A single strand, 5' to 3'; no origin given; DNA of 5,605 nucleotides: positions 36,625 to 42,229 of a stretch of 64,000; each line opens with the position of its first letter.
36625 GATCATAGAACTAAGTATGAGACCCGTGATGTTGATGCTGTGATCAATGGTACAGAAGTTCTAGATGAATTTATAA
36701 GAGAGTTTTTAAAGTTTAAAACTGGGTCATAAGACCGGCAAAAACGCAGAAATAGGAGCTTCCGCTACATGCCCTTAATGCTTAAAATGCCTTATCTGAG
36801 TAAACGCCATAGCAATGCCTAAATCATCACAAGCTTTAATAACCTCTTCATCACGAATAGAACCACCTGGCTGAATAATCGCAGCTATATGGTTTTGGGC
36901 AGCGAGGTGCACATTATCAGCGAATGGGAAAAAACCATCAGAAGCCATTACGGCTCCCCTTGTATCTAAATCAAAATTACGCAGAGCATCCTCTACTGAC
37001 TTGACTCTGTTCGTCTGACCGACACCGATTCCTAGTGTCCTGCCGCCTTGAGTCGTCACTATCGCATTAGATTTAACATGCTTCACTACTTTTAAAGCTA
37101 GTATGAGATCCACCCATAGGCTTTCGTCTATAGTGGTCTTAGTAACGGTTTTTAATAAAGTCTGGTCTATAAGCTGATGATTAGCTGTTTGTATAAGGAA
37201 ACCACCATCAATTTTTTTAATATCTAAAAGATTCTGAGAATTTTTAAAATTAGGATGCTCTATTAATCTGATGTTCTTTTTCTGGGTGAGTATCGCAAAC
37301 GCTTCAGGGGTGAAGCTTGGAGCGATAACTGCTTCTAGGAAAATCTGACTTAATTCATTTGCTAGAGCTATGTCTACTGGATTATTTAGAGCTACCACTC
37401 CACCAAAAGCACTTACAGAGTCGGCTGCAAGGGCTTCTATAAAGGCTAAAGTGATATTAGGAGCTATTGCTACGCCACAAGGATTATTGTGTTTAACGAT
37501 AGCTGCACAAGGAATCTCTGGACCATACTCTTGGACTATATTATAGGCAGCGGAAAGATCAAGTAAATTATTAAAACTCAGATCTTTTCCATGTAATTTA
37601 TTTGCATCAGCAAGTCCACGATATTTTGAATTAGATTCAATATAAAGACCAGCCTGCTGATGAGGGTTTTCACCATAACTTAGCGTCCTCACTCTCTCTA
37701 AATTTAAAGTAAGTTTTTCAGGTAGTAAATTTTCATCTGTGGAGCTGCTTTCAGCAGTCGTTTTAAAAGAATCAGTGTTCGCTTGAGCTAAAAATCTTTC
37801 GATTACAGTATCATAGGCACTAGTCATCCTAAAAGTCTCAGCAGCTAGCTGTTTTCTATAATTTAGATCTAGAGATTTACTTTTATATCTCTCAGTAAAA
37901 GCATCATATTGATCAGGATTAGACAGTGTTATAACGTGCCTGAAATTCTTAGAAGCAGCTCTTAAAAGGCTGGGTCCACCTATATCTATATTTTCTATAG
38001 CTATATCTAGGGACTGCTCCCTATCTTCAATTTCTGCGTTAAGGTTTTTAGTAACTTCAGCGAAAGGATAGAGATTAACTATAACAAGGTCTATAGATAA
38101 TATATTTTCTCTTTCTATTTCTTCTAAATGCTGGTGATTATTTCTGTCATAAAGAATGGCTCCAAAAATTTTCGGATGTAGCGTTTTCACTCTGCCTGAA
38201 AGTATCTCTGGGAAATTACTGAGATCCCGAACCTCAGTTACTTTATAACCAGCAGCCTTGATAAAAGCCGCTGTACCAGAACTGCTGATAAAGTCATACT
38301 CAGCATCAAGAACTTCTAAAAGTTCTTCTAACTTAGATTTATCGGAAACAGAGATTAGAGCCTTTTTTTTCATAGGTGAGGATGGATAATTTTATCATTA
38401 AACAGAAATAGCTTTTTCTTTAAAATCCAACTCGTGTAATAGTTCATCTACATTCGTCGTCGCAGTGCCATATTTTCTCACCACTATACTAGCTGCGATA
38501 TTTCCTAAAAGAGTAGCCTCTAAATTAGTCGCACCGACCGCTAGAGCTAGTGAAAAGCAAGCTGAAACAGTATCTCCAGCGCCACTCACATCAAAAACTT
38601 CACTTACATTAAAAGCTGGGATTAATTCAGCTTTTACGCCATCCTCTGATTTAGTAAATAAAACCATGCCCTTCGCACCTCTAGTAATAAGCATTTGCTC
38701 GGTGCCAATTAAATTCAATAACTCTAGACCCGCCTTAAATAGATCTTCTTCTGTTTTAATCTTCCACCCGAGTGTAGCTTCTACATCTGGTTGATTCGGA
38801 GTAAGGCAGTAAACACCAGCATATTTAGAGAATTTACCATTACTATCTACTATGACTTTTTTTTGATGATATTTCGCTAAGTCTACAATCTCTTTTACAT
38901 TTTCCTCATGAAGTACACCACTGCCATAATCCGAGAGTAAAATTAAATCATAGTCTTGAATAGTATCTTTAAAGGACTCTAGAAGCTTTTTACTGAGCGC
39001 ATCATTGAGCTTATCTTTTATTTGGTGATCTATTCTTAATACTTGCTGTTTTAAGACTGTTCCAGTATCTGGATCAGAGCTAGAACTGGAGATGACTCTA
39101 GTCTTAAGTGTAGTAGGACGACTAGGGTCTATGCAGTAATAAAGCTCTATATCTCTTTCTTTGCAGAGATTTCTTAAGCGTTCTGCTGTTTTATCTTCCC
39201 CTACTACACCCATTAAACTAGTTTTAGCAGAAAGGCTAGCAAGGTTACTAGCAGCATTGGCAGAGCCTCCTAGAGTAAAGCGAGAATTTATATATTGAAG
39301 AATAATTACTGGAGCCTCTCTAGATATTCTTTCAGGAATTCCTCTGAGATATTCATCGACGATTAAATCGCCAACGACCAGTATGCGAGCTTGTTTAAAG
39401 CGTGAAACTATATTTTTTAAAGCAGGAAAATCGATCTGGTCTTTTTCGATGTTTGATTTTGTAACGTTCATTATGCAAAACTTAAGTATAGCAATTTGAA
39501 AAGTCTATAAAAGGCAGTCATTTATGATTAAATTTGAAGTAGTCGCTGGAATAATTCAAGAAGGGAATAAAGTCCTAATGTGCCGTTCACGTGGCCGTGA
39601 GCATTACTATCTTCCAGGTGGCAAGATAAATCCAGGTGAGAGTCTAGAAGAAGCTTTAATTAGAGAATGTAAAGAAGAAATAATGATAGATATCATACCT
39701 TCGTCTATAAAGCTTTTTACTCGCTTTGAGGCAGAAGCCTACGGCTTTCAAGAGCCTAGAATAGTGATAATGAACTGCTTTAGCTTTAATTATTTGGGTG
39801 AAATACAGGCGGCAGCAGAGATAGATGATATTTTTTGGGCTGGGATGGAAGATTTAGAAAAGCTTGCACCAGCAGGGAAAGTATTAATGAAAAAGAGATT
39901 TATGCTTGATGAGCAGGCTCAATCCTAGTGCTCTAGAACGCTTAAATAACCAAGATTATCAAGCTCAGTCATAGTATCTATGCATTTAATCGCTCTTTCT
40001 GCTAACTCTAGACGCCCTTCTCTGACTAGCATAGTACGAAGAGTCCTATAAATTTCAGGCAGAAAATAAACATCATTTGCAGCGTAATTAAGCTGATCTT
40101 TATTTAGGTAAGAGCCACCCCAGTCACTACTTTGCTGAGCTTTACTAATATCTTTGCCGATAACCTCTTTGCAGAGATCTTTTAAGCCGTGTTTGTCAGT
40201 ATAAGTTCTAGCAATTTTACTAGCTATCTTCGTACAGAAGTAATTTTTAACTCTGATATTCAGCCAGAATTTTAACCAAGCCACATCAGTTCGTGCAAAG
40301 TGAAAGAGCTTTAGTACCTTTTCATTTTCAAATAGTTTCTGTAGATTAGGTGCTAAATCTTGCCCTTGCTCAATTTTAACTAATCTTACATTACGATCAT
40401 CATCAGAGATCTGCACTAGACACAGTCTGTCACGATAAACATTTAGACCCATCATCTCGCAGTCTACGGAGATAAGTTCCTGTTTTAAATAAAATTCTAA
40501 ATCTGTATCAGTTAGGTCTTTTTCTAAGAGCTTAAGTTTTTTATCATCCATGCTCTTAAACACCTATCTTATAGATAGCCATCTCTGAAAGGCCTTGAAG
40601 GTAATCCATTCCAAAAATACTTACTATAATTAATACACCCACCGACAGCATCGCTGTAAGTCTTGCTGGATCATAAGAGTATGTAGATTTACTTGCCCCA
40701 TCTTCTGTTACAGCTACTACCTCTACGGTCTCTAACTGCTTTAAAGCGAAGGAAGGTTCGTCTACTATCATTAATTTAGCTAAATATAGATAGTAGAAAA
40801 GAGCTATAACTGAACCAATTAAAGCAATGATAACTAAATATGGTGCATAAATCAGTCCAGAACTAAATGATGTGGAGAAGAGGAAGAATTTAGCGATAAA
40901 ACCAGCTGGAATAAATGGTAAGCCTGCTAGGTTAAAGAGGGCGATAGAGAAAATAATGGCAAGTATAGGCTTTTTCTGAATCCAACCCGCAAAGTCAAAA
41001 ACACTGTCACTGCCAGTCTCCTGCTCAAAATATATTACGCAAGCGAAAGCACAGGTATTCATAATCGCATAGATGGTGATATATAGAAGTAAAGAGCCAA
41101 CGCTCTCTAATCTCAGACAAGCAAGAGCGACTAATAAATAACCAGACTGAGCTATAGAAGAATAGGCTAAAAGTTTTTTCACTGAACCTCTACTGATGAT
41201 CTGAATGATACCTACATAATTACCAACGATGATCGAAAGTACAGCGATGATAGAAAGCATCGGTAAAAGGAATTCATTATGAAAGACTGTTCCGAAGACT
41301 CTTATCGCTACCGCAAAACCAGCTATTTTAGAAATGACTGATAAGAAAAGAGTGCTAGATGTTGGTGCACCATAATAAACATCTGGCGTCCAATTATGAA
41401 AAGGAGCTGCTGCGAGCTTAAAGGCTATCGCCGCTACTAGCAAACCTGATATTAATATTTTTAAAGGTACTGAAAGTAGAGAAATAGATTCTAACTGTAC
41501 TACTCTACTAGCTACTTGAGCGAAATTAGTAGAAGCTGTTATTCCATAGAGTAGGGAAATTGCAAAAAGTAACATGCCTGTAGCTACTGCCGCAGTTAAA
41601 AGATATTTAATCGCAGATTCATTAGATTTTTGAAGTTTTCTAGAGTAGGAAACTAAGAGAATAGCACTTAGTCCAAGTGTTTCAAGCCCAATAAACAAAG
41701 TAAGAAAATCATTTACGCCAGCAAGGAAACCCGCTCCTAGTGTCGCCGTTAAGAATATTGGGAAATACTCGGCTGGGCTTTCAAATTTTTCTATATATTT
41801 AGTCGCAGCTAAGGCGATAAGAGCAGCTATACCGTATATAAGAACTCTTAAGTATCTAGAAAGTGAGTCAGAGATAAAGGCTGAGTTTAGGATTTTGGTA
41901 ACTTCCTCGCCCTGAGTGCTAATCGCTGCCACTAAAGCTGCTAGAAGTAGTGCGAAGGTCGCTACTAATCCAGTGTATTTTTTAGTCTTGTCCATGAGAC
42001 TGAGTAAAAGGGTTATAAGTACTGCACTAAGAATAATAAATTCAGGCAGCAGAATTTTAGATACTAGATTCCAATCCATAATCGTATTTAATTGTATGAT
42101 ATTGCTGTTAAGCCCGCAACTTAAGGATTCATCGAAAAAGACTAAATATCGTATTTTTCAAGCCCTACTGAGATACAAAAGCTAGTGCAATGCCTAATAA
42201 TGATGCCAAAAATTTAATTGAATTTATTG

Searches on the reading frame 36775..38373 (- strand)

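Call 18: search_protein_families(library=ncbifam, proteins=[window:36775-38373:-], max_evalue=1e-20)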
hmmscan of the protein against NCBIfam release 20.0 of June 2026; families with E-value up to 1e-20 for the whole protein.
window:36775-38373:- (532 aa): 3 families
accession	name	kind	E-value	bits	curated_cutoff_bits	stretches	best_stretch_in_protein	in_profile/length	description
NF002049.0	PRK00881.1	equivalog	4.7e-188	626.1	402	1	2-532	5-510/510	bifunctional phosphoribosylaminoimidazolecarboxamide formyltransferase/IMP cyclohydrolase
TIGR00355.1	purH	equivalog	4.8e-162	540.4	528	1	3-532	1-511/511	bifunctional phosphoribosylaminoimidazolecarboxamide formyltransferase/IMP cyclohydrolase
NF005492.0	PRK07106.1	equivalog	2.7e-47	161.5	415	1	230-459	5-252/390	phosphoribosylaminoimidazolecarboxamide formyltransferase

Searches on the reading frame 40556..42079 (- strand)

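Call 18: search_protein_families(library=ncbifam, proteins=[window:40556-42079:-], max_evalue=1e-20)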
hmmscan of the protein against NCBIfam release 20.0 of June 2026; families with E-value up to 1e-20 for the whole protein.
window:40556-42079:- (507 aa): 27 families (the best 25 are shown)
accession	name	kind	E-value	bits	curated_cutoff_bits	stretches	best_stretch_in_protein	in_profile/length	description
NF002701.0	PRK02504.1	equivalog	2.1e-97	326.7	569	1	4-451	9-447/513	NAD(P)H-quinone oxidoreductase subunit N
TIGR01770.1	NDH_I_N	subfamily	2.8e-90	303.6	332.6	1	9-442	3-436/472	NADH-quinone oxidoreductase subunit NuoN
NF004440.0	PRK05777.1-3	equivalog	6.4e-84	282.5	519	1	9-457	10-448/477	NADH-quinone oxidoreductase subunit NuoN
NF004442.0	PRK05777.1-5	equivalog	4.8e-82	276.5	523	1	9-445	10-440/483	NADH-quinone oxidoreductase subunit NuoN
NF004446.0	PRK05777.2-4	equivalog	3.8e-78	263.8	590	1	8-439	12-451/502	NADH-quinone oxidoreductase subunit NuoN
NF004443.0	PRK05777.2-1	equivalog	3.2e-67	227.8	626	1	5-438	9-447/506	NADH-quinone oxidoreductase subunit NuoN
NF004441.0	PRK05777.1-4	equivalog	4.6e-67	226.8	477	1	101-449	143-484/524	NADH-quinone oxidoreductase subunit NuoN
NF004439.0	PRK05777.1-1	equivalog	2.3e-59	201.6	531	1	10-445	11-440/485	NADH-quinone oxidoreductase subunit NuoN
NF004444.0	PRK05777.2-2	equivalog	1.9e-55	188.9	496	1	8-445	15-448/496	NADH-quinone oxidoreductase subunit NuoN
NF004445.0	PRK05777.2-3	equivalog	5.6e-54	183.9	408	1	8-452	8-445/475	NADH-quinone oxidoreductase subunit NuoN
NF006240.0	PRK08376.1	subfamily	3.2e-40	138.5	662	1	66-441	84-459/521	putative monovalent cation/H+ antiporter subunit D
NF004447.0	PRK05777.2-5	equivalog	4e-39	134.9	547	1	9-440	3-424/458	NADH-quinone oxidoreductase subunit NuoN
NF006419.0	PRK08668.1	equivalog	1.6e-36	126.3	617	1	14-431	6-424/613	NADH dehydrogenase subunit M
NF004448.0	PRK05777.2-6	equivalog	5.1e-34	118.1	869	1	10-443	18-447/492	NADH-quinone oxidoreductase subunit NuoN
NF005818.0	PRK07691.1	equivalog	2.9e-33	115.6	586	1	8-430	9-425/496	Na+/H+ antiporter subunit D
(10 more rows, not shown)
